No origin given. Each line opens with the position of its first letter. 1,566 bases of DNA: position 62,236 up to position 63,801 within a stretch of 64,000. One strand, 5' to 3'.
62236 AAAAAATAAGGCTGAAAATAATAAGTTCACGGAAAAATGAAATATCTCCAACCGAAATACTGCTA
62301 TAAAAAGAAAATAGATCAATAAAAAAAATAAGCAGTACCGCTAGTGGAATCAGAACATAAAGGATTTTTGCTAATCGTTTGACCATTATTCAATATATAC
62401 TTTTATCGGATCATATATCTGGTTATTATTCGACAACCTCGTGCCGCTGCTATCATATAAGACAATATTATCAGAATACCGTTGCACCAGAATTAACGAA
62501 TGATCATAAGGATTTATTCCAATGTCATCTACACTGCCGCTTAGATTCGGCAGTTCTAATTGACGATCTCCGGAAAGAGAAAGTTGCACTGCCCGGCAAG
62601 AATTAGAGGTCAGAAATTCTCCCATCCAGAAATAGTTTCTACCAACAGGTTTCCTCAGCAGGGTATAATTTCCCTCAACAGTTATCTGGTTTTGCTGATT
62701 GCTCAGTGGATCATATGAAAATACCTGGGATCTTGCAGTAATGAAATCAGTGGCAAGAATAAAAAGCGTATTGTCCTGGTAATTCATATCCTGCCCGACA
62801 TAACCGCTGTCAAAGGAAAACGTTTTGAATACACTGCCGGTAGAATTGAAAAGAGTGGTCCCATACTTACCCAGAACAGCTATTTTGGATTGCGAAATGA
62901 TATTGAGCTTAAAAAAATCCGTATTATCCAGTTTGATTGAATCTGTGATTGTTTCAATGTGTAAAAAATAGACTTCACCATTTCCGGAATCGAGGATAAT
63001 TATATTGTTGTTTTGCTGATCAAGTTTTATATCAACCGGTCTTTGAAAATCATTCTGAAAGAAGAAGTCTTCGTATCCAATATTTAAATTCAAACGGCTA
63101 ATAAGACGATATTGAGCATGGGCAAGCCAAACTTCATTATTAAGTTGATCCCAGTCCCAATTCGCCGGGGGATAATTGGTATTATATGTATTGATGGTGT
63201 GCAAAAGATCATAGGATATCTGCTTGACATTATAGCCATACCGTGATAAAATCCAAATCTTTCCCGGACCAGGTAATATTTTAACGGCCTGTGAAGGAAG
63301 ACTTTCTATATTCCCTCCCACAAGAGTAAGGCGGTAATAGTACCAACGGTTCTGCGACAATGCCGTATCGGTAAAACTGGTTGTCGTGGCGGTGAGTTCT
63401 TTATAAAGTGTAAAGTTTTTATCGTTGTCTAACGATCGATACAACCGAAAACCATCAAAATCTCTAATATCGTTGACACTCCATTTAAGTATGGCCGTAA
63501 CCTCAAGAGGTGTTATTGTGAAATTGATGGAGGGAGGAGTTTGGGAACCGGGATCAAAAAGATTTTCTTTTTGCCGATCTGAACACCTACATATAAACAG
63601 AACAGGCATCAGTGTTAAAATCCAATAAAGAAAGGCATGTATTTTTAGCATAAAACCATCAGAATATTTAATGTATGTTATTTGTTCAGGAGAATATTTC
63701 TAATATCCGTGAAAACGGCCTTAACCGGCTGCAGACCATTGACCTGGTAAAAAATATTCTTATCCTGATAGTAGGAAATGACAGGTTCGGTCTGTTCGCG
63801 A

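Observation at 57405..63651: A partner-switching operon has two PP2C phosphatases but no sigma factor, and is led by a secreted Fn3/beta-propeller lipoprotein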

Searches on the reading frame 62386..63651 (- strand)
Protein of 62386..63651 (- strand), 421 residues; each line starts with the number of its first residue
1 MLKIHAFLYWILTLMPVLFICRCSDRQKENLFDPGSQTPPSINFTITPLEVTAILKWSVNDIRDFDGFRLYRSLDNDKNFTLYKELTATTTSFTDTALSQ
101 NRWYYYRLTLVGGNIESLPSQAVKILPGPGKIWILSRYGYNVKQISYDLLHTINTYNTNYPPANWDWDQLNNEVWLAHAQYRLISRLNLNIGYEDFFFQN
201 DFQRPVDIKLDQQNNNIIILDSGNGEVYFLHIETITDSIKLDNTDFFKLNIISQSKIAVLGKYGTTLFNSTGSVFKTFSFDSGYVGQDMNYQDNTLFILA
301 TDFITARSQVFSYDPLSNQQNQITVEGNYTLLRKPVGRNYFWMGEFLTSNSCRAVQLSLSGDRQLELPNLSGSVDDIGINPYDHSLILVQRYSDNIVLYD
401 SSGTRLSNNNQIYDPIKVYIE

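Call 3: search_protein_families(library=pfam, proteins=[window:62386-63651:-], max_evalue=0.01)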
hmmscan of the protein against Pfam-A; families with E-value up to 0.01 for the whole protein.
window:62386-63651:- (421 aa): 2 families
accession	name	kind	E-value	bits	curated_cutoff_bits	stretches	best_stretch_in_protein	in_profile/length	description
PF01436.27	NHL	-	0.0013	19.1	20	0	202-227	1-25/28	NHL repeat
PF00041.27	fn3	-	0.0022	18.6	25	1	39-123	2-81/84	Fibronectin type III domain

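Call 4: search_protein_families(library=ncbifam, proteins=[window:62386-63651:-], max_evalue=0.01)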
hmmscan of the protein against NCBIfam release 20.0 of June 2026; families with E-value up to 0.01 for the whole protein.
window:62386-63651:- (421 aa): 0 families

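Call 7: find_encoding_contigs(protein=window:62386-63651:-, flank=10000, max_places=6)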
Protein window:62386-63651:- (421 aa): no gene with exactly this product is on record in the collection.

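Call 8: find_homologous_proteins(query=window:62386-63651:-)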
Query window:62386-63651:- (421 aa): 27 proteins with E <= 0.001 among 2471 candidates.
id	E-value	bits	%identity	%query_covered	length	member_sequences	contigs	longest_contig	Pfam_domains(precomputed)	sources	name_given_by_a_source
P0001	3.1e-274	927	100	97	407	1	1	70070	-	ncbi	-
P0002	1.7e-177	609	63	100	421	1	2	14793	-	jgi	jgi:hypothetical protein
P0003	5.4e-124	432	48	96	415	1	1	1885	-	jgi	jgi:hypothetical protein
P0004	6.5e-124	432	46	99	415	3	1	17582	-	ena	-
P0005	2.7e-121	424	45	97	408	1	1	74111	-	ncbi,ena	-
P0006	9.5e-121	422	46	95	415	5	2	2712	-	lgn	-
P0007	7.7e-120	419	46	95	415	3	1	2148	-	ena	-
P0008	3.4e-119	417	46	97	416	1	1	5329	-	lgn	-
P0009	7.2e-119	416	44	100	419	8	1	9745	-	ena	-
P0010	1.9e-113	398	44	97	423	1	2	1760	-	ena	-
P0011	3.1e-113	397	45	96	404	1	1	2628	-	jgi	jgi:hypothetical protein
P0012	7.0e-113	396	44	98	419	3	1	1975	-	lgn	-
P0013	2.0e-109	384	42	95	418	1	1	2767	-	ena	-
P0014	3.7e-108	380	44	95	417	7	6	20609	-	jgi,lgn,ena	jgi:hypothetical protein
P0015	1.1e-105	372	46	89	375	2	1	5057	-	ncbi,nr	ncbi:MAG: hypothetical protein JXL67_07665 [Calditrichaeota bacterium]|nr:hypothetical protein [Cald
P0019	4.4e-98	347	40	100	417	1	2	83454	-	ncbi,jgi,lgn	-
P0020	4.1e-95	337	37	100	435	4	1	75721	-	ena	-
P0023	3.3e-72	262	32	96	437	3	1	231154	-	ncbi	-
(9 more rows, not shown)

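Call 9: find_encoding_contigs(protein=P0001, flank=10000, max_places=2)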
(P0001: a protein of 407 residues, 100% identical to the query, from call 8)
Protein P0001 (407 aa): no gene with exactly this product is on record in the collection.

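Call 10: find_encoding_contigs(protein=P0005, flank=10000, max_places=2)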
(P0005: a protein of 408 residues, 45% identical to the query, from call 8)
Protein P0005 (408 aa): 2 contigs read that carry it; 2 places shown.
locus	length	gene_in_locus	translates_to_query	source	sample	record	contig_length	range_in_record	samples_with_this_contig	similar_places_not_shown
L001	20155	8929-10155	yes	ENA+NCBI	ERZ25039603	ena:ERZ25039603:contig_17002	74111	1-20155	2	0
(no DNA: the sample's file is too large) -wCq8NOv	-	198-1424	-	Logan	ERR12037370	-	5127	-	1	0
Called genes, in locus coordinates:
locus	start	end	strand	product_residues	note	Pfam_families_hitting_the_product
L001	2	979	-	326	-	?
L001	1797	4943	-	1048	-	PF07504:FTP, PF15780:ASH (faint), PF22544:HYDIN_VesB_CFA65-like_Ig, PF13860:FlgD_ig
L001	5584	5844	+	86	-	-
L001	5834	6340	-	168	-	-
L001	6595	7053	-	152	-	-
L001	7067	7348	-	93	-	-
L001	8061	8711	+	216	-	PF00406:ADK, PF13207:AAA_17, PF17213:Hydin_ADK (faint), PF05191:ADK_lid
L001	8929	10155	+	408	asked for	-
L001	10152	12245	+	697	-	PF01590:GAF, PF13185:GAF_2, PF07228:SpoIIE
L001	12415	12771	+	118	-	PF01740:STAS, PF13466:STAS_2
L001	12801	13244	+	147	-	PF13581:HATPase_c_2, PF02518:HATPase_c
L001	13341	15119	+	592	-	PF01590:GAF (faint), PF13492:GAF_3 (weak), PF13185:GAF_2 (faint), PF07228:SpoIIE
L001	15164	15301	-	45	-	-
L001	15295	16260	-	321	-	PF00365:PFK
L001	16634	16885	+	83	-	-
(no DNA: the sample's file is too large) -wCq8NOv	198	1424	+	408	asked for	-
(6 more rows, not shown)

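Call 11: find_encoding_contigs(protein=P0023, flank=10000, max_places=2)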
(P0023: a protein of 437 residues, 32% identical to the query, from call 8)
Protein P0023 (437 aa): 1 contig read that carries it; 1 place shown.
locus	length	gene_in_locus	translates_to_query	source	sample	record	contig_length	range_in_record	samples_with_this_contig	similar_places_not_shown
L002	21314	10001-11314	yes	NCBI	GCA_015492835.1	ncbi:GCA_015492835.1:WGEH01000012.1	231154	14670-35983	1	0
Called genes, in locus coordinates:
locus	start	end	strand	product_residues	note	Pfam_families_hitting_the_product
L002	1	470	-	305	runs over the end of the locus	PF00294:PfkB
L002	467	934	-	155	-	PF00731:AIRC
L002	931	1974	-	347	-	PF16125:DUF4837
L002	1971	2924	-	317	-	PF03706:LPG_synthase_TM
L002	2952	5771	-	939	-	PF11028:TMEM260_N, PF28495:TMEM260_2, PF07719:TPR_2 (faint), PF13428:TPR_14 (faint), PF13432:TPR_16 (faint), PF14559:TPR_19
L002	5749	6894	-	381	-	PF00535:Glycos_transf_2, PF13641:Glyco_tranf_2_3, PF13632:Glyco_trans_2_3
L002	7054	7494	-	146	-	PF08899:DUF1844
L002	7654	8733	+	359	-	PF21016:RlmN_N, PF04055:Radical_SAM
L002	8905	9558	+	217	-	PF00406:ADK, PF13207:AAA_17, PF13671:AAA_33 (weak), PF17213:Hydin_ADK (faint), PF05191:ADK_lid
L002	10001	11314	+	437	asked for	-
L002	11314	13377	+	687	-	PF01590:GAF, PF13185:GAF_2, PF13492:GAF_3, PF07228:SpoIIE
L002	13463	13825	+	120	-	PF01740:STAS, PF13466:STAS_2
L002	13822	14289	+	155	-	PF13581:HATPase_c_2, PF02518:HATPase_c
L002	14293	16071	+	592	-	PF13185:GAF_2 (weak), PF01590:GAF, PF13492:GAF_3 (weak), PF07228:SpoIIE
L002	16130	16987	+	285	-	PF00561:Abhydrolase_1, PF12146:Hydrolase_4, PF12697:Abhydrolase_6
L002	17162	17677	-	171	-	PF04978:MST, PF05163:DinB (weak), PF07609:DUF1572, PF12867:DinB_2 (weak)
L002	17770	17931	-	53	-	-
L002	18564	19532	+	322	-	PF00890:FAD_binding_2 (faint), PF01266:DAO (faint), PF03486:HI0933_like (faint), PF07992:Pyr_redox_2, PF12831:FAD_oxidored (faint), PF13434:Lys_Orn_oxgnase (faint), PF13738:Pyr_redox_3, PF00070:Pyr_redox (weak), +1 more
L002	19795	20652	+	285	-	PF11276:DUF3078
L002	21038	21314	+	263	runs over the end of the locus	PF00731:AIRC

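Call 14: find_encoding_contigs(protein=P0019, flank=10000, max_places=2)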
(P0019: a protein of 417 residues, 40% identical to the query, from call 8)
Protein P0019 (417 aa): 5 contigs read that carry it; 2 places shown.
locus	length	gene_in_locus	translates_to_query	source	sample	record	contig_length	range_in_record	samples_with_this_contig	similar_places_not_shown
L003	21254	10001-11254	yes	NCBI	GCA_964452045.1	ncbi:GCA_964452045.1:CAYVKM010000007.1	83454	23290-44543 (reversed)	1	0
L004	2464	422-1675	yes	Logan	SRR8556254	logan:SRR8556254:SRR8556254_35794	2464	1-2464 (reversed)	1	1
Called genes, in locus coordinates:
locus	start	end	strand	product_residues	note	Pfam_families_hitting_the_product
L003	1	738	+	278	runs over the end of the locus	PF00132:Hexapep (faint)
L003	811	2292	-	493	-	PF13860:FlgD_ig, PF18962:Por_Secre_tail (weak)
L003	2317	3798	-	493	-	PF13860:FlgD_ig, PF18962:Por_Secre_tail (weak)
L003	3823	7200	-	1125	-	PF07504:FTP, PF15780:ASH, PF13860:FlgD_ig, PF18962:Por_Secre_tail (weak)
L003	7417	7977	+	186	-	PF01810:LysE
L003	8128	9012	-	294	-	PF18962:Por_Secre_tail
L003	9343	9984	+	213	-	PF00406:ADK, PF13207:AAA_17, PF05191:ADK_lid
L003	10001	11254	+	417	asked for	-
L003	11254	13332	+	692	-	PF01590:GAF, PF13185:GAF_2, PF07228:SpoIIE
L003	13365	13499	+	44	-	-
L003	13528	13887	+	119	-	PF01740:STAS, PF13466:STAS_2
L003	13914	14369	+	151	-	PF13581:HATPase_c_2, PF02518:HATPase_c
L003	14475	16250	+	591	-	PF13185:GAF_2 (faint), PF13492:GAF_3 (weak), PF01590:GAF (faint), PF07228:SpoIIE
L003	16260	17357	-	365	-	PF00365:PFK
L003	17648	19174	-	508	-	PF00089:Trypsin, PF13365:Trypsin_2, PF13180:PDZ_2, PF00595:PDZ (weak), PF17820:PDZ_6, PF00595:PDZ, PF13180:PDZ_2, PF17820:PDZ_6, +1 more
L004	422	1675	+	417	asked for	-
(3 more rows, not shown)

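Call 15: find_encoding_contigs(protein=P0020, flank=10000, max_places=2)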
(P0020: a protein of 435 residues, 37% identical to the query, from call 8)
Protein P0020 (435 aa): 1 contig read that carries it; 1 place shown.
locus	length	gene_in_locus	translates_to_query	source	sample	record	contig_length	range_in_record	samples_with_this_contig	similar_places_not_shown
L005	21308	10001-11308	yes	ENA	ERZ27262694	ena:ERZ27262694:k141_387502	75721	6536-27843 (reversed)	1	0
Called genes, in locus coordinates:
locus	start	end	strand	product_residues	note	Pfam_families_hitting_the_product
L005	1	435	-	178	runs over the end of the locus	PF25084:LbH_EIF2B (weak), PF25087:GMPPB_C (faint), PF00132:Hexapep (weak), PF14602:Hexapep_2 (faint), PF00132:Hexapep (weak)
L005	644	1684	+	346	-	PF13585:CHU_C (weak), PF13860:FlgD_ig, PF18962:Por_Secre_tail (weak)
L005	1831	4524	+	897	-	PF13620:CarboxypepD_reg, PF13715:CarbopepD_reg_2, PF07715:Plug, PF00593:TonB_dep_Rec_b-barrel, PF25183:OMP_b-brl_4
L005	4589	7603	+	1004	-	-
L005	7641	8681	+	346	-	PF03687:UPF0164, PF19572:PorV (weak)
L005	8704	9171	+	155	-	PF01035:DNA_binding_1 (faint)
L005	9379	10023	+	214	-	PF00406:ADK, PF13207:AAA_17, PF05191:ADK_lid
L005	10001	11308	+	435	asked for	-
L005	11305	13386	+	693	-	PF01590:GAF, PF13185:GAF_2, PF13492:GAF_3 (weak), PF07228:SpoIIE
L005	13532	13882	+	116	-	PF01740:STAS, PF13466:STAS_2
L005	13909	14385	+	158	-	PF13581:HATPase_c_2, PF02518:HATPase_c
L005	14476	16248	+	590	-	PF01590:GAF (faint), PF13492:GAF_3, PF13185:GAF_2 (faint), PF07228:SpoIIE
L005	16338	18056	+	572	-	-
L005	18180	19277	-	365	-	PF00365:PFK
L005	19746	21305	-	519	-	PF00089:Trypsin, PF13365:Trypsin_2, PF00595:PDZ, PF13180:PDZ_2, PF17820:PDZ_6, PF00595:PDZ, PF13180:PDZ_2, PF17820:PDZ_6, +2 more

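Call 24: predict_structure(alignment_id=A1)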
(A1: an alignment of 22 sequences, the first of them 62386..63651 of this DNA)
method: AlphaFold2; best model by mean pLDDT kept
length: 421 residues; sequences in the alignment: 22
mean_pLDDT: 92.0   pTM: 0.84
mean pLDDT of the five models: 92.0, 91.9, 91.5, 91.2, 90.1
residues with pLDDT >= 90: 335; 70-90: 73; 50-70: 9; < 50: 4
segments of 3 or more residues with pLDDT < 50: 24-26
pLDDT, mean of each block of 10 residues (from residue 1): 82 77 54 77 91 93 89 95 95 93 95 89 93 94 95 94 93 93 94 86 94 93 95 91 93 94 95 94 97 97 97 94 97 95 96 97 97 96 95 96 96 95 89
secondary structure, 60 per line:
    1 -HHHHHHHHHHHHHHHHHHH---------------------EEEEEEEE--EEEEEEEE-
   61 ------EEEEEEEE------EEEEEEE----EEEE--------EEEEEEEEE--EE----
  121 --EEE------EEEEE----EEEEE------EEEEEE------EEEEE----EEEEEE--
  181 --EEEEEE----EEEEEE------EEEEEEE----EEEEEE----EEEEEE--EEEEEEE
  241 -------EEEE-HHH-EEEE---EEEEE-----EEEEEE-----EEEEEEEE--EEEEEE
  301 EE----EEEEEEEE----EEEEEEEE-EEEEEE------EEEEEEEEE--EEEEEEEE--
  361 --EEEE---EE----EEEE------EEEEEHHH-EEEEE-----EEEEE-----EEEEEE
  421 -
elements in order: H2-20 E42-49 E52-59 E67-74 E81-87 E92-95 E104-112 E123-125 E132-136 E141-145 E152-157 E164-168 E173-178 E183-188 E193-198 E205-211 E216-221 E226-231 E234-240 E248-251 E257-260 E264-268 E274-279 E285-292 E295-302 E307-314 E319-326 E328-333 E340-348 E351-358 E363-366 E376-379 E386-390 E395-399 E405-409 E415-420

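Call 26: find_related_loci(query=window:62386-63651:-, collection=genome_contigs, flank=10000)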
Query window:62386-63651:- (421 aa) in genome_contigs; peptide patterns used: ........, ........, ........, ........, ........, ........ (x = any residue, [..] = any of these).
37 stretches matched a pattern, but none encodes a relative of the query by tblastn (E <= 1e-3).

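Call 27: fold_search(model_id=the predicted structure, library=pdb)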
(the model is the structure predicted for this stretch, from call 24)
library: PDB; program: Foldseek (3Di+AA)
matches with E <= 10: 1988; with E <= 0.001: 1052
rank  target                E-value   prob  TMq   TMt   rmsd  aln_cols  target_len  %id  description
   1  9ozi_A                3.1e-12  1.00  0.28  0.09  25.5       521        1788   12  Cryo-EM structure of chicken ROS1 in apo-state. This is the complete map and model. (released 2026-02-25)
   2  9oz1_A                9.3e-12  1.00  0.43  0.27   9.2       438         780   13  Cryo-EM structure of chicken ROS1 in apo-state. Cryo-EM refinement is focused on the "leg" region of chicken ROS1. (released 2026-02-25)
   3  9bfp_A                1.4e-11  1.00  0.40  0.18  20.8       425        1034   12  Cryo-EM structure of Sevenless extracellular domain (monomer) (released 2025-01-29)
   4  9ozc_A                1.7e-11  1.00  0.43  0.15   8.9       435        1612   13  Cryo-EM structure of 1:2:1 ROS1/NEL/NICOL holo-complex, conformation 1. (released 2026-02-25)
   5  9ozh_D                3.9e-11  1.00  0.44  0.16   8.8       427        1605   13  Cryo-EM structure of 1:2:1 ROS1/NEL/NICOL holo-complex, conformation 2. (released 2026-02-25)
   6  1l0q_A                4.1e-11  1.00  0.60  0.64   2.9       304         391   10  Tandem YVTN beta-propeller and PKD domains from an archaeal surface layer protein (released 2002-11-06)
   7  9pvp                  5.9e-11  1.00  0.24  0.08  29.7       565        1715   11  Cryo-EM structure of receptor tyrosine kinase ROS1 extracellular domain (released 2026-02-25)
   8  9bfq_A                8.3e-11  1.00  0.45  0.21  22.1       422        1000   11  Cryo-EM structure of Sevenless in complex with Bride of Sevenless (released 2025-01-29)
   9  1ri6                  2.8e-10  1.00  0.57  0.70   4.1       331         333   10  Structure of a putative isomerase from E. coli (released 2003-11-25)
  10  5mzh_B                5.0e-10  1.00  0.49  0.50   6.5       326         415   11  Crystal structure of ODA16 from Chlamydomonas reinhardtii (released 2017-03-22)
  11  5mzh_A                5.8e-10  1.00  0.49  0.50   6.5       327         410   11  Crystal structure of ODA16 from Chlamydomonas reinhardtii (released 2017-03-22)
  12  8okv_A                8.1e-10  1.00  0.55  0.71   4.2       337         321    8  lipoprotein BT2095 from Bacteroides thetaiotamicron bound to cyanocobalamin CnCbl (released 2023-09-20)
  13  8okv_D                1.3e-09  1.00  0.54  0.69   4.6       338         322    8  lipoprotein BT2095 from Bacteroides thetaiotamicron bound to cyanocobalamin CnCbl (released 2023-09-20)
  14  9pwq_A                1.4e-09  1.00  0.40  0.13  16.8       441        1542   12  Cryo-EM structure of receptor tyrosine kinase ROS1 extracellular domain in complex with NELL2 (released 2026-02-25)
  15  8jxe_A                1.5e-09  1.00  0.21  0.07  28.7       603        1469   10  rat megalin RAP complex head (released 2024-06-19)
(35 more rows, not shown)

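Call 29: find_related_loci(query=A2, collection=genome_contigs, flank=10000)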
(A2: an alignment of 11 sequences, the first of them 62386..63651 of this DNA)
Query A2 (421 aa) in genome_contigs; peptide patterns used: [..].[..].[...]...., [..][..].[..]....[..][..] (x = any residue, [..] = any of these).
17 stretches matched a pattern; 7 encode a relative of the query (tblastn E <= 1e-3); 7 distinct loci.
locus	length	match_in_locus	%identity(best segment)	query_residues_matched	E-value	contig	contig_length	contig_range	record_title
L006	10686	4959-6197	48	8-421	2e-131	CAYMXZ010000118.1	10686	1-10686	MAG TPA_asm: uncultured Caldithrix sp. isolate binchicken_co107_282 genome assembly, contig: NODE_13928_length_10686_cov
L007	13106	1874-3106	45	14-421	1e-127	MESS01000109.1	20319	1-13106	MAG: Caldithrix sp. RBG_13_44_9 RBG_13_scaffold_4536, whole genome shotgun sequence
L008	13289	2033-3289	44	2-421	3e-125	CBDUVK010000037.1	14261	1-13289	MAG TPA_asm: uncultured bacterium isolate SRR22302364_binner23_Refined_57 genome assembly, contig: ERZ25073603.1575, who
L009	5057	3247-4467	45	14-421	1e-120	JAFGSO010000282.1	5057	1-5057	MAG: Calditrichaeota bacterium isolate Zod_Metabat.906 k87_4387978, whole genome shotgun sequence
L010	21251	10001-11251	40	2-421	2e-103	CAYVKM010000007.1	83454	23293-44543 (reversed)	MAG TPA_asm: uncultured Calditrichaceae bacterium isolate SRP214966_co2_132 genome assembly, contig: NODE_223_length_834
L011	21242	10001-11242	40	7-421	7e-110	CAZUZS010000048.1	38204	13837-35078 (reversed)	MAG TPA_asm: uncultured Calditrichaceae bacterium isolate binchicken_co129_674 genome assembly, contig: NODE_2676_length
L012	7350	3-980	38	95-421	2e-76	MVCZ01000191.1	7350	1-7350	MAG: candidate division KSB1 bacterium 4484_188 ex4484_188_scaffold_83371, whole genome shotgun sequence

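Call 78: search_protein_families(library=pfam, proteins=[L011:2896-3681:-, L005:19852-20550:+], max_evalue=0.001)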
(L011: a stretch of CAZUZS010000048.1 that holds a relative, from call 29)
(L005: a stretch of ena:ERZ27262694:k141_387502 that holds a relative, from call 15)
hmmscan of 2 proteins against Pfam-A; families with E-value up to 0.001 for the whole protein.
L011:2896-3681:- (262 aa): 0 families

L005:19852-20550:+ (233 aa): 0 families

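Call 79: search_protein_families(library=pfam, proteins=[L002:7764-8159:-, L011:1975-2451:-, L011:5179-5715:-], max_evalue=0.001)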
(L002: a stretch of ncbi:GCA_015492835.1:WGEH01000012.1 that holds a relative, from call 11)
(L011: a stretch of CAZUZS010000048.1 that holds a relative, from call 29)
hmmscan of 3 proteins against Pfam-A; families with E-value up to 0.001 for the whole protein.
L002:7764-8159:- (132 aa): 0 families

L011:1975-2451:- (159 aa): 0 families

L011:5179-5715:- (179 aa): 0 families

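Call 94: find_encoding_contigs(protein=P0002, flank=10000, max_places=2)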
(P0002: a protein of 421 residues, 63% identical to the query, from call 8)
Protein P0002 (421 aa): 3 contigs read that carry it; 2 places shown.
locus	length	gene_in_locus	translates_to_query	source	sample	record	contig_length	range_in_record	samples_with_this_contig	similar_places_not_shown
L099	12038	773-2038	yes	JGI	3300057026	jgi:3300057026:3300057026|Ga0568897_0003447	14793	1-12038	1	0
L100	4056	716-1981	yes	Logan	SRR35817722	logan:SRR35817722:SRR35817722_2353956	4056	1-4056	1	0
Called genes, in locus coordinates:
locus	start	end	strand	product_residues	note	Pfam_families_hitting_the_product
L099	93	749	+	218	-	PF00406:ADK, PF13207:AAA_17, PF05191:ADK_lid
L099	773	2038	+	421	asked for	-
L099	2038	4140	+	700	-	PF01590:GAF, PF13185:GAF_2, PF07228:SpoIIE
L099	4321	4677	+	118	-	PF01740:STAS, PF13466:STAS_2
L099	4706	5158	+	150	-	PF13581:HATPase_c_2, PF02518:HATPase_c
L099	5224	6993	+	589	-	PF01590:GAF (faint), PF13185:GAF_2 (faint), PF13492:GAF_3 (faint), PF07228:SpoIIE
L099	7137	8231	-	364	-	PF00365:PFK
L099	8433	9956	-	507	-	PF00089:Trypsin, PF13365:Trypsin_2, PF13180:PDZ_2, PF00595:PDZ, PF17820:PDZ_6, PF00595:PDZ, PF13180:PDZ_2, PF17820:PDZ_6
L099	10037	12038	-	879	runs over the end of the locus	PF02861:Clp_N, PF23569:NBD_SMAX1, PF00004:AAA, PF17871:AAA_lid_9, PF00004:AAA, PF07724:AAA_2, PF07728:AAA_5, PF10431:ClpB_D2-small, +9 more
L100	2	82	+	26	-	?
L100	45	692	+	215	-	PF00406:ADK, PF13207:AAA_17, PF05191:ADK_lid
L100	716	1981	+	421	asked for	-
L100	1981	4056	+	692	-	?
